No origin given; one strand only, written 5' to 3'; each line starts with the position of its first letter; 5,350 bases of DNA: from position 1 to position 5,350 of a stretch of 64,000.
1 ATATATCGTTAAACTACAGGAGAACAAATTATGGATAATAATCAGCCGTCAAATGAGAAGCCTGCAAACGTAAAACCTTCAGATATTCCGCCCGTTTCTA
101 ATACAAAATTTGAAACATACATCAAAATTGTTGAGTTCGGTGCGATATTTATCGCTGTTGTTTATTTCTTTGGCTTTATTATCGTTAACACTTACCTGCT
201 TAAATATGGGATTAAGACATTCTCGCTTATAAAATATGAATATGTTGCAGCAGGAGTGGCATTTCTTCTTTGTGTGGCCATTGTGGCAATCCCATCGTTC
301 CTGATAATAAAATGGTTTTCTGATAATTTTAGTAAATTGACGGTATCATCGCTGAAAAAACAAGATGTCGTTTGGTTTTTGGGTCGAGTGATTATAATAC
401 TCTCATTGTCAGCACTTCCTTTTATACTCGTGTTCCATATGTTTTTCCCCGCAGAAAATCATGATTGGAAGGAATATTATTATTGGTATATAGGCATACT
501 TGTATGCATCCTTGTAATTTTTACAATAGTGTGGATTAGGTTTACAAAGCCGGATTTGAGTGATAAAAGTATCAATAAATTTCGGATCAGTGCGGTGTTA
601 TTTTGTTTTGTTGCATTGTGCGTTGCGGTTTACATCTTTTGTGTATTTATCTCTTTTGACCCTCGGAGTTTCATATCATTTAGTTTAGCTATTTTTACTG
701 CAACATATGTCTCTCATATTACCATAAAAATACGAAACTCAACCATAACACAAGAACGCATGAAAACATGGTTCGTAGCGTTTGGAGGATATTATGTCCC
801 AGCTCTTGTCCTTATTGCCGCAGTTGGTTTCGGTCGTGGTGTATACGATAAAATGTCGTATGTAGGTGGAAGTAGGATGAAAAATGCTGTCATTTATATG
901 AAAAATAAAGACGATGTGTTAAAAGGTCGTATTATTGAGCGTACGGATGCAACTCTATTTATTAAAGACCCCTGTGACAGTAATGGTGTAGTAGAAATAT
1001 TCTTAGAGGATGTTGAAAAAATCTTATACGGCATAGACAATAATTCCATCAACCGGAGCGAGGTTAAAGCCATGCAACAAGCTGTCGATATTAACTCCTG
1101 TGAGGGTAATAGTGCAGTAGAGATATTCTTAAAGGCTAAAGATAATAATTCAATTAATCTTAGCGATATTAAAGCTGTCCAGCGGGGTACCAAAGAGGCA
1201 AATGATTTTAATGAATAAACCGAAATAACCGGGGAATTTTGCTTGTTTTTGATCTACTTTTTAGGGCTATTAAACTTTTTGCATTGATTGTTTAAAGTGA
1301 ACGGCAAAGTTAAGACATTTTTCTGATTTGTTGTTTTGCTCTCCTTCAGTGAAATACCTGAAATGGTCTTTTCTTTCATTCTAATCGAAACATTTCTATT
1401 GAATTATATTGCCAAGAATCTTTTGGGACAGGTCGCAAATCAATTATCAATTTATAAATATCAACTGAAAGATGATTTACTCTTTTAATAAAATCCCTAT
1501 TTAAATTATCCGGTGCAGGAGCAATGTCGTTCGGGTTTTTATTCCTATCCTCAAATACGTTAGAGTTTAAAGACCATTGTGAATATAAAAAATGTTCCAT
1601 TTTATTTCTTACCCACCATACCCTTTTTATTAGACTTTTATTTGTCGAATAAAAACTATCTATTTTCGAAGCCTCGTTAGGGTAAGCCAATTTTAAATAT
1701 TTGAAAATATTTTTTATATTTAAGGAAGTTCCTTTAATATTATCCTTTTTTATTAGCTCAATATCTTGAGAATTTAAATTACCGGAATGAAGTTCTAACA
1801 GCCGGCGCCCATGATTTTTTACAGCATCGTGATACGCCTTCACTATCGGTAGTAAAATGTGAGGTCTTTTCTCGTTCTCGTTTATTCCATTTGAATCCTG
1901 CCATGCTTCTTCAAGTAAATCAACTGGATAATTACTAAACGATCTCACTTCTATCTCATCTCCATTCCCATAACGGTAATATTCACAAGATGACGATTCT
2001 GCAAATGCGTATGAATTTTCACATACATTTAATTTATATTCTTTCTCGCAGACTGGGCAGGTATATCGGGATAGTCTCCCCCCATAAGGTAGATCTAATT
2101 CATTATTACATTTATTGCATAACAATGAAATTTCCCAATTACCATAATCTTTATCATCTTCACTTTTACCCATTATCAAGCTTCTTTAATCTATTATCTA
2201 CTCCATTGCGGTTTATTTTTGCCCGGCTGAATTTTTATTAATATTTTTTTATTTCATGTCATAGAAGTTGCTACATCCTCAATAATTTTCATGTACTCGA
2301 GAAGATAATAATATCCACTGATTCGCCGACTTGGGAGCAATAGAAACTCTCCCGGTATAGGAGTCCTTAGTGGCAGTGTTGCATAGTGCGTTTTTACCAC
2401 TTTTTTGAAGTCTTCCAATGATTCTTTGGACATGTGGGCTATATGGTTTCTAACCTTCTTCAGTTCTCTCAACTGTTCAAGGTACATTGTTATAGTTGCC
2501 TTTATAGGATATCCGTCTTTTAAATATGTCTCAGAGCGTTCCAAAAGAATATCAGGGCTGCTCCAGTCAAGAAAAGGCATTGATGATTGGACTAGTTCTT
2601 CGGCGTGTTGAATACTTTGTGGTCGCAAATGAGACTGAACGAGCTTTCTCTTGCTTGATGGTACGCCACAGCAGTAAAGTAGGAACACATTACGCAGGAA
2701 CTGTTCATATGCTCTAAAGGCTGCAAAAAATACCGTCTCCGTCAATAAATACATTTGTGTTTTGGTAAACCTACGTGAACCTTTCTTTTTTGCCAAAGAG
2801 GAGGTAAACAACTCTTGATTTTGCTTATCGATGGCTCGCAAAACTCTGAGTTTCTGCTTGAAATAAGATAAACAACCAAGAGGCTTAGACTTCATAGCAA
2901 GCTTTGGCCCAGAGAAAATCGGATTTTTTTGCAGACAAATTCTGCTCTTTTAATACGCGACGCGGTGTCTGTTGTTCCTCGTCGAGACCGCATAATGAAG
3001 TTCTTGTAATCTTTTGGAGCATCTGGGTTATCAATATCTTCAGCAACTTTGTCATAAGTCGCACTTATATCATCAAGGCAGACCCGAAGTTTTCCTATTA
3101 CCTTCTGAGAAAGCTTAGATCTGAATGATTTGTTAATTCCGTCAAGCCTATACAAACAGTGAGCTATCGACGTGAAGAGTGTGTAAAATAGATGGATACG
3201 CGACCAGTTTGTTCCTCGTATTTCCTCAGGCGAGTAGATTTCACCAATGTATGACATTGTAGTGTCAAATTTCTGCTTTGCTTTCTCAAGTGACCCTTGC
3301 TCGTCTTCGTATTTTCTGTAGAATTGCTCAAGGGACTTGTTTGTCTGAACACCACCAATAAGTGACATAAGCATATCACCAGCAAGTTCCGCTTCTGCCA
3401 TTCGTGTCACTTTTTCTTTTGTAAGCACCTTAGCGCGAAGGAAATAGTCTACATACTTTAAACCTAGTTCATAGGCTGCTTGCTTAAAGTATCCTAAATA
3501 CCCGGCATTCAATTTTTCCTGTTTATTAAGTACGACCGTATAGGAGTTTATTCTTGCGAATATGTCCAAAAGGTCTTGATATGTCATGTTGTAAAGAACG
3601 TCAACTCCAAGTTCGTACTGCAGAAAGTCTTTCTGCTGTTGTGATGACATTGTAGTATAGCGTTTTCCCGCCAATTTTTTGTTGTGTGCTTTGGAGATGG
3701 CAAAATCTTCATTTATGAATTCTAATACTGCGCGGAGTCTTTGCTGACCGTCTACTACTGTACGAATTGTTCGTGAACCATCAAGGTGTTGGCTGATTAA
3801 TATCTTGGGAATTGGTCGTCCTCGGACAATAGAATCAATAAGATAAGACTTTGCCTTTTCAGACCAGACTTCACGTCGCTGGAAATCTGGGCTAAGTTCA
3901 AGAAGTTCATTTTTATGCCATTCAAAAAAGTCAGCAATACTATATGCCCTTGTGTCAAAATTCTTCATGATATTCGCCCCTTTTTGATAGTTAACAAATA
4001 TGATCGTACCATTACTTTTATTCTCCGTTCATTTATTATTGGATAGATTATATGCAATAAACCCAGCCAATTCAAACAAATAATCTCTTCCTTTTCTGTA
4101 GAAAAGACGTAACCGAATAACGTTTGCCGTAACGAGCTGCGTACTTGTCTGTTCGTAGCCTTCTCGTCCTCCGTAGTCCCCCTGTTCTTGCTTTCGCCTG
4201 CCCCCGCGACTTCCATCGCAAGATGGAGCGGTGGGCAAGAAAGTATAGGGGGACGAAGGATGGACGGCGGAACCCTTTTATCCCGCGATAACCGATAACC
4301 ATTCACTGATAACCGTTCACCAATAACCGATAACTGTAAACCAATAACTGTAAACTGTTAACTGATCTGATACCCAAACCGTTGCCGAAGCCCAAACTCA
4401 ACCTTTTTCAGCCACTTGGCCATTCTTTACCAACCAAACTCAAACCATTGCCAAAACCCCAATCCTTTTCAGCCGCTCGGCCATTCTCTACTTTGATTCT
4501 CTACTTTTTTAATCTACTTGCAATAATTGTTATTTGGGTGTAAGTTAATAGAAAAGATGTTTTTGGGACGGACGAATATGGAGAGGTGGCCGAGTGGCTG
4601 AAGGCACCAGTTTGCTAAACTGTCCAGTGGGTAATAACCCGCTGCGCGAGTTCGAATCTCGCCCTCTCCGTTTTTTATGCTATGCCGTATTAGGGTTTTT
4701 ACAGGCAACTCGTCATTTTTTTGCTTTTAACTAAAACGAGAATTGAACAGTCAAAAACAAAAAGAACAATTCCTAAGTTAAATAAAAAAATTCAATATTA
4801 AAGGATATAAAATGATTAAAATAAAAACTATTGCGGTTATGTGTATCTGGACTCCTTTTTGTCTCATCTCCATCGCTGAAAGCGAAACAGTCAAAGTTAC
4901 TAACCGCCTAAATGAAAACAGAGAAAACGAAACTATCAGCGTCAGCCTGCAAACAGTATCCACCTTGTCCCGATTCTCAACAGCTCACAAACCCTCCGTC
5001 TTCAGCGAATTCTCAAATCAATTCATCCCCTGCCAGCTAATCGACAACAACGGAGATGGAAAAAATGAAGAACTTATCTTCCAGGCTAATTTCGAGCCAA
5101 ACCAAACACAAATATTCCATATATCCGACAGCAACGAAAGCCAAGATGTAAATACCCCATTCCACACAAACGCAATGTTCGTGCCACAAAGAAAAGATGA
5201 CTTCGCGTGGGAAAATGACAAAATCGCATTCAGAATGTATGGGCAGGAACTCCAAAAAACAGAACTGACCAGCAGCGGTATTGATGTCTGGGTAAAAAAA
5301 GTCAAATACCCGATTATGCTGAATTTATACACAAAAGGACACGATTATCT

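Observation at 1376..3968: DUF262 + two distinct HEPN proteins: candidate undescribed three-gene defence operon in an AT-rich islet beside tRNA-Ser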

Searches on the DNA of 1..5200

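Call 99: search_rna_families(source=window, start=1, end=5200, threshold=evalue, max_evalue=1)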
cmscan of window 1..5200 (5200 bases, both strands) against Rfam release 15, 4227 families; matches with E-value up to 1: 3.
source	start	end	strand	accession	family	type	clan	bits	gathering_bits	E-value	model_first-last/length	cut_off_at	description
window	4580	4670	+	RF00005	tRNA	Gene; tRNA;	CL00001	55.9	29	1.9e-10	1-71/71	no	tRNA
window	4615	4670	-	RF04351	Plastid-psbl-rps4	Cis-reg;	-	34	68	0.00019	1-53/53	no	Plastid-psbl-rps4 3UTR RNA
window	4177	4253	+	RF04132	mir-4436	Gene; miRNA;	-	21.8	74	0.47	1-85/85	no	mir-4436 microRNA precursor family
